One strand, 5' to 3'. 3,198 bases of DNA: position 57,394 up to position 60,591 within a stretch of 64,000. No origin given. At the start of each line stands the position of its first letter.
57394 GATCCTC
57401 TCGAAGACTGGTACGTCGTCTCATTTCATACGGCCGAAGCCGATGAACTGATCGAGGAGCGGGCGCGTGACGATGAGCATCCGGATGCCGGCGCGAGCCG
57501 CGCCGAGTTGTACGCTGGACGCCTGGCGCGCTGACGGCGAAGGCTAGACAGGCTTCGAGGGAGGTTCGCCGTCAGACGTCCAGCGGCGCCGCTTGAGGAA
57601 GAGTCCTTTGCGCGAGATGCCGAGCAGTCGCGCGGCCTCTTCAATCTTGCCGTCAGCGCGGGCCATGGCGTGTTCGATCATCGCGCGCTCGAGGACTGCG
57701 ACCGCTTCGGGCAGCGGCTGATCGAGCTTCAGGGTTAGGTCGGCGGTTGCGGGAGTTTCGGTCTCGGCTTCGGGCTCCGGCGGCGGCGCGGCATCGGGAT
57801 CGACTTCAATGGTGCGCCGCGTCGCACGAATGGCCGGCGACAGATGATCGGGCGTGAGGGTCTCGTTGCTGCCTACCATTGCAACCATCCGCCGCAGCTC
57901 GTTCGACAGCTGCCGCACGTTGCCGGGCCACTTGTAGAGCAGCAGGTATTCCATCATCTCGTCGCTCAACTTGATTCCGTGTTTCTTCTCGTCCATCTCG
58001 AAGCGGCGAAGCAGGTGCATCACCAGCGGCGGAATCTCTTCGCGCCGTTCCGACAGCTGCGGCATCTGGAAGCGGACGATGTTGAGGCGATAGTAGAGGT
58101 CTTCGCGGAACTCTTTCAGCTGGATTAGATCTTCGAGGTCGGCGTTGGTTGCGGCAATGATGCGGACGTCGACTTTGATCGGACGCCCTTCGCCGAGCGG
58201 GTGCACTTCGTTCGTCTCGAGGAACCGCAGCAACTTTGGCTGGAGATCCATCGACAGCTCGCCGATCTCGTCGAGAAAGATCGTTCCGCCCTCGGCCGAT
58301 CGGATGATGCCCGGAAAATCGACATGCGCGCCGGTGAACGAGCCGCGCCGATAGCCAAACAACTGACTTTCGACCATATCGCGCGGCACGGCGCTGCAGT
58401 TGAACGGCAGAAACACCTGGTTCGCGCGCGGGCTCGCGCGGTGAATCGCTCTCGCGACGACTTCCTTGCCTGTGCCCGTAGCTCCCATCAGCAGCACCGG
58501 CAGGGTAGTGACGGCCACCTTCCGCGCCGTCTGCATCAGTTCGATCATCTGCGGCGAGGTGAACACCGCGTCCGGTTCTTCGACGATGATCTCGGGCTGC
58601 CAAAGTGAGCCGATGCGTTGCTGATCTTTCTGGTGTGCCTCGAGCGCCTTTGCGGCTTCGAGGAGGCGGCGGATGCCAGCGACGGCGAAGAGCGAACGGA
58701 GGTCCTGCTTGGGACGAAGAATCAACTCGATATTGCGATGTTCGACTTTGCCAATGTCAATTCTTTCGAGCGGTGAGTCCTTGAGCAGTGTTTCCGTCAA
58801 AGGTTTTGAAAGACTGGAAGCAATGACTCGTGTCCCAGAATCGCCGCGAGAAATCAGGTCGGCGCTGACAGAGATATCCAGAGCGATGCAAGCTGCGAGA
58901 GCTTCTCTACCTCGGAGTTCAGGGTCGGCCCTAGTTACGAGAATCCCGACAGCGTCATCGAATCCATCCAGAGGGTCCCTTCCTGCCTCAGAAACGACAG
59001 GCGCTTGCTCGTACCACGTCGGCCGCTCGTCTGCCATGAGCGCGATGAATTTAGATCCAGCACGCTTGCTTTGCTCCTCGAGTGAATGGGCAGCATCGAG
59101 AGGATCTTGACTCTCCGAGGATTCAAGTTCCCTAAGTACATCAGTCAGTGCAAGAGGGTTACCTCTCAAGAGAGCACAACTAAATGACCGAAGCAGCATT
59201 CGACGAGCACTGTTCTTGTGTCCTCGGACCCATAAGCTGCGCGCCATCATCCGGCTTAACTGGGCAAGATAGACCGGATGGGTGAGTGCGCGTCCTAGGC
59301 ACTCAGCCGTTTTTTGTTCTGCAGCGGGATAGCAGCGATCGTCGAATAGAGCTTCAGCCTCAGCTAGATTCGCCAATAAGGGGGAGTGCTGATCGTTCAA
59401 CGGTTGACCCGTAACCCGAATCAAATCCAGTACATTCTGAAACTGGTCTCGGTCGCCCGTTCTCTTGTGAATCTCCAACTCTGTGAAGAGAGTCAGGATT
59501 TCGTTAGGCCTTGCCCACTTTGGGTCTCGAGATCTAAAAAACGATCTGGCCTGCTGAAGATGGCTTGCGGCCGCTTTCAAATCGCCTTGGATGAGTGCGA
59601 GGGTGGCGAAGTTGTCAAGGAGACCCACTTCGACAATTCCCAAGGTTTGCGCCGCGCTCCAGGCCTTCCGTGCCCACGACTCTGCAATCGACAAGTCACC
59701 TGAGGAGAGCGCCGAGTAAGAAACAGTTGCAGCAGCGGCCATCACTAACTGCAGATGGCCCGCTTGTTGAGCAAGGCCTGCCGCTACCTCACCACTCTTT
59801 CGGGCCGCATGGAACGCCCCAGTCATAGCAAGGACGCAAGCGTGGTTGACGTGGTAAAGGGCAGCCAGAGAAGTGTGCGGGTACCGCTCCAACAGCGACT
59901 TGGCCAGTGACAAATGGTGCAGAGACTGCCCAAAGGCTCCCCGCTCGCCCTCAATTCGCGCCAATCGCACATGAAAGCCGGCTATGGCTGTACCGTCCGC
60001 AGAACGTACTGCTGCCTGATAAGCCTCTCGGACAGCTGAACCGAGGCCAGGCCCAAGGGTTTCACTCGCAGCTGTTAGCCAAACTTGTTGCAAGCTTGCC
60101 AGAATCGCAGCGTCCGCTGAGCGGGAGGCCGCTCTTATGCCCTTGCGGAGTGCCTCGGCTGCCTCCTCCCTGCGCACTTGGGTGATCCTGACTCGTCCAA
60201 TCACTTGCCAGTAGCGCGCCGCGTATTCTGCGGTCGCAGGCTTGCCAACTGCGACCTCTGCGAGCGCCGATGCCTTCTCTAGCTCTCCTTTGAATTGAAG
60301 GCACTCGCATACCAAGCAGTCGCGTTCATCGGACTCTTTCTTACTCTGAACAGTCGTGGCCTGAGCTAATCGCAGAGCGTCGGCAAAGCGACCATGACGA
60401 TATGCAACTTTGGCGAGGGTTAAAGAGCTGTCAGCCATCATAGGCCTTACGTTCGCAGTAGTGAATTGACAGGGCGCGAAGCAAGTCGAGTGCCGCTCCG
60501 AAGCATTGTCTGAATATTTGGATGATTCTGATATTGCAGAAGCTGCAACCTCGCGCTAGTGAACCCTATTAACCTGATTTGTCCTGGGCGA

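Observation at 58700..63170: About 4.5 kb low-GC segment whose two edges fall inside ORFs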

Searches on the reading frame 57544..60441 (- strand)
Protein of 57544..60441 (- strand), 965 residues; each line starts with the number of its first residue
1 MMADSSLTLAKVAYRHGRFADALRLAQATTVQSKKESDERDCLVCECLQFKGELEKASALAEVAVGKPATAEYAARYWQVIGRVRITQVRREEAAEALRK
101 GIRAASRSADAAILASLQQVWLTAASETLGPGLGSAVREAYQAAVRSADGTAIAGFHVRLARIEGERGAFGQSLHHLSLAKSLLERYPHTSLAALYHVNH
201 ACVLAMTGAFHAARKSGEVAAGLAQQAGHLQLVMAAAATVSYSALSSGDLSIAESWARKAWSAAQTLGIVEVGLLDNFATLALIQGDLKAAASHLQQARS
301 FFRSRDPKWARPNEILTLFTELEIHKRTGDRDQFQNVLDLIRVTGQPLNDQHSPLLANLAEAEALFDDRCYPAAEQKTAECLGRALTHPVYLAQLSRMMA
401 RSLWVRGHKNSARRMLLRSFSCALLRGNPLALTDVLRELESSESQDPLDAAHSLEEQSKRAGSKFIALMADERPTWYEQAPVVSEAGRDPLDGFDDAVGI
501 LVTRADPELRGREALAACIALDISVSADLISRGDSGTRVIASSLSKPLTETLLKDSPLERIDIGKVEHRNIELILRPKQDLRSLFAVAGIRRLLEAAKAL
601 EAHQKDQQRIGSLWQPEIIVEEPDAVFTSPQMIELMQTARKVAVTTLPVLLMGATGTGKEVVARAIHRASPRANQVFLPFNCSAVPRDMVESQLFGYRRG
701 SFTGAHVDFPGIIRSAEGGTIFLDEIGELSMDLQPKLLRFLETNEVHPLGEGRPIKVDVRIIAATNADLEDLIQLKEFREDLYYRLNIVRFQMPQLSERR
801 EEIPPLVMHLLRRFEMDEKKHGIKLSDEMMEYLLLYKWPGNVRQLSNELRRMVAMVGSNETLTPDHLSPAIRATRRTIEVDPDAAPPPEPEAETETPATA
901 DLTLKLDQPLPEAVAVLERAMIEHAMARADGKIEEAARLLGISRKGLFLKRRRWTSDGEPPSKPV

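Call 6: search_protein_families(library=pfam, proteins=[window:57544-60441:-], max_evalue=0.01)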
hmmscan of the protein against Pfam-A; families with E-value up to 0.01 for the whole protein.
window:57544-60441:- (965 aa): 8 families
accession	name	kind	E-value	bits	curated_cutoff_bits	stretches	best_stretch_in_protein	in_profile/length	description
PF00158.32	Sigma54_activat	-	3.4e-63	212.8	20.2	1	627-790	3-166/168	Sigma-54 interaction domain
PF25601.1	AAA_lid_14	-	2.3e-20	72.7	27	1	798-876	2-79/87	AAA+ ATPase lid domain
PF14532.12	Sigma54_activ_2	-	3.8e-18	66.5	25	1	629-796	4-138/138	Sigma-54 interaction domain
PF07728.20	AAA_5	-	2.9e-10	40.7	22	1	648-768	1-124/139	AAA domain (dynein-related subfamily)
PF02954.25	HTH_8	-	3.9e-10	39.7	22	1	915-954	3-42/42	Bacterial regulatory protein, Fis family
PF07724.20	AAA_2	-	4.9e-05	23.9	27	1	649-778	6-136/166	AAA domain (Cdc48 subfamily)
PF01078.27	Mg_chelatase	-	0.00049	20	20.3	0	705-747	94-136/207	Magnesium chelatase, subunit ChlI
PF00004.35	AAA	-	0.0024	18.7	21.2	0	649-767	1-110/131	ATPase family associated with various cellular activities (AAA)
